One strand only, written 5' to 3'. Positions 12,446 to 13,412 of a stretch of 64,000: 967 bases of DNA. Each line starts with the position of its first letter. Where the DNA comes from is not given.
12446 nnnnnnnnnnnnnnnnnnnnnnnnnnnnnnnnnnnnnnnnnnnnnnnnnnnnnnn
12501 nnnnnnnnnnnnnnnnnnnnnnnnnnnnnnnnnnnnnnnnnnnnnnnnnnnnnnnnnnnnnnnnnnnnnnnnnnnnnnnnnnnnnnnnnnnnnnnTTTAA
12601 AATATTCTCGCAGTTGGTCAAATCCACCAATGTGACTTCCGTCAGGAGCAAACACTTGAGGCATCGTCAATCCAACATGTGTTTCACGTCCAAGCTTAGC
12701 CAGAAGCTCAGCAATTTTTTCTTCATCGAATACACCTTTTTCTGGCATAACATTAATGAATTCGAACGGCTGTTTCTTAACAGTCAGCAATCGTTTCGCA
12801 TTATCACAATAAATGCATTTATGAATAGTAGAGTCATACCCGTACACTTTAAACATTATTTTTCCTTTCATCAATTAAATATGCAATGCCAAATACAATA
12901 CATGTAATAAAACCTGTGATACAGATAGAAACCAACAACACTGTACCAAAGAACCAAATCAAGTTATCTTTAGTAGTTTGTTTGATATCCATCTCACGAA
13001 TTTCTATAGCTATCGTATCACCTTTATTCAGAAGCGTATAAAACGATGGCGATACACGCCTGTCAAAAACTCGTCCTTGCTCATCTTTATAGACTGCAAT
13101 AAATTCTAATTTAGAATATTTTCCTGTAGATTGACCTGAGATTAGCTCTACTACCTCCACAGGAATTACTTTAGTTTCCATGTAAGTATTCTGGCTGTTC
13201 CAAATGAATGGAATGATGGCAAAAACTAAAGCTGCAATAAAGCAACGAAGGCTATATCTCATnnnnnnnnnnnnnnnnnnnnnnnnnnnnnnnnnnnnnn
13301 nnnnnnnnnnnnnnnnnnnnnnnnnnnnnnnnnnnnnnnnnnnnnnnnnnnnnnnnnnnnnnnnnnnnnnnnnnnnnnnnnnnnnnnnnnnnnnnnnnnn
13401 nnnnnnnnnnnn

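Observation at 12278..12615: Perfect 23-bp direct repeat flanking a single ORF next to nrdC: footprint of cassette insertion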

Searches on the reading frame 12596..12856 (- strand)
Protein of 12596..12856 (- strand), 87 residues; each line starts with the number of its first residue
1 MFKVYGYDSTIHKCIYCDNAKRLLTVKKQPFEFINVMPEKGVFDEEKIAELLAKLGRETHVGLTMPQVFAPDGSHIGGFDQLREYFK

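Call 17: find_related_loci(query=window:12596-12856:-, collection=viral_contigs, flank=3000)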
Query window:12596-12856:- (87 aa) in viral_contigs; peptide patterns used: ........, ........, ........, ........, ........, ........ (x = any residue, [..] = any of these).
17 stretches matched a pattern; 15 encode a relative of the query (tblastn E <= 1e-3); 15 distinct loci.
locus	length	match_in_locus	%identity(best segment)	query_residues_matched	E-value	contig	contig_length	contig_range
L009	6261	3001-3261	94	1-87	3e-55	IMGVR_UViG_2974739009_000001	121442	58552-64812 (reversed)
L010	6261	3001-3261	91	1-87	3e-54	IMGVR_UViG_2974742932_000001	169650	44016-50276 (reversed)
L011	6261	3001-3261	92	1-87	2e-54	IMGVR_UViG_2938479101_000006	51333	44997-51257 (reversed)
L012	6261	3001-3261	91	1-87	3e-54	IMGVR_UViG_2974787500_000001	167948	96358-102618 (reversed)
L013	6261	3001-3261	91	1-87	3e-54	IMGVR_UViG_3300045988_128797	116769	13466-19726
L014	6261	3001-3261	92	1-87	1e-53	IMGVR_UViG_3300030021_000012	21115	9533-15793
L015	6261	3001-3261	90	1-87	1e-53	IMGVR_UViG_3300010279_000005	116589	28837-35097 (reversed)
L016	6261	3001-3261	85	1-87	2e-51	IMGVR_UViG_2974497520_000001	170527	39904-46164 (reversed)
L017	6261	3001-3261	85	1-87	9e-51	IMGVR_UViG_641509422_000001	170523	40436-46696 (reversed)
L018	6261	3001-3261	84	1-87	4e-50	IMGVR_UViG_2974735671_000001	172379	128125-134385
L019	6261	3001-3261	83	1-87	2e-50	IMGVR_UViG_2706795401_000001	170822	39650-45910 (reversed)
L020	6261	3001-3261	82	1-87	1e-49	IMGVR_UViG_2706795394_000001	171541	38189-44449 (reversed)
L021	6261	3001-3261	70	1-87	8e-43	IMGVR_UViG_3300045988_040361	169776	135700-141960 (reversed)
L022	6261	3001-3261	70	1-87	5e-42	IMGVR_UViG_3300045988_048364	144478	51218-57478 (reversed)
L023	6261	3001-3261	82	1-87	8e-50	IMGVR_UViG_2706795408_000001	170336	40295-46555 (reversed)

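Call 40: search_protein_families(library=phrogs, proteins=[window:12596-12856:-], max_evalue=0.001)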
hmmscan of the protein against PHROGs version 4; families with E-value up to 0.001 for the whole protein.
window:12596-12856:- (87 aa): 1 family
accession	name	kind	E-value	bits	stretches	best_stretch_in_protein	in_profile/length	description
phrog_22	-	DNA, RNA and nucleotide metabolism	5.4e-18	66.6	1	1-87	72-145/162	thioredoxin domain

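Call 41: search_protein_families(library=pfam, proteins=[window:12596-12856:-], max_evalue=0.01)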
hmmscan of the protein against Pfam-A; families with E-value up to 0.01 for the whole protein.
window:12596-12856:- (87 aa): 1 family
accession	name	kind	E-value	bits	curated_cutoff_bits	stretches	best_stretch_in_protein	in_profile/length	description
PF00462.30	Glutaredoxin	-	5.3e-07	30.2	22.9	1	12-76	7-60/60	Glutaredoxin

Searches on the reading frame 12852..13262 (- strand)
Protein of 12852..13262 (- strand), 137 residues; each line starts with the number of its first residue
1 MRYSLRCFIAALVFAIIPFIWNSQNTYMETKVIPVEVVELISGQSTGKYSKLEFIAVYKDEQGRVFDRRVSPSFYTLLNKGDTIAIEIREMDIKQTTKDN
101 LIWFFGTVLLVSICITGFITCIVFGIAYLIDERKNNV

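Call 40: search_protein_families(library=phrogs, proteins=[window:12852-13262:-], max_evalue=0.001)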
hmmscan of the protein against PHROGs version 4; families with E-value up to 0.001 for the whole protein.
window:12852-13262:- (137 aa): 1 family
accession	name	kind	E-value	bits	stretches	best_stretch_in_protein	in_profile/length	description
phrog_2547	-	unknown function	2.7e-61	206.4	1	2-136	3-137/137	-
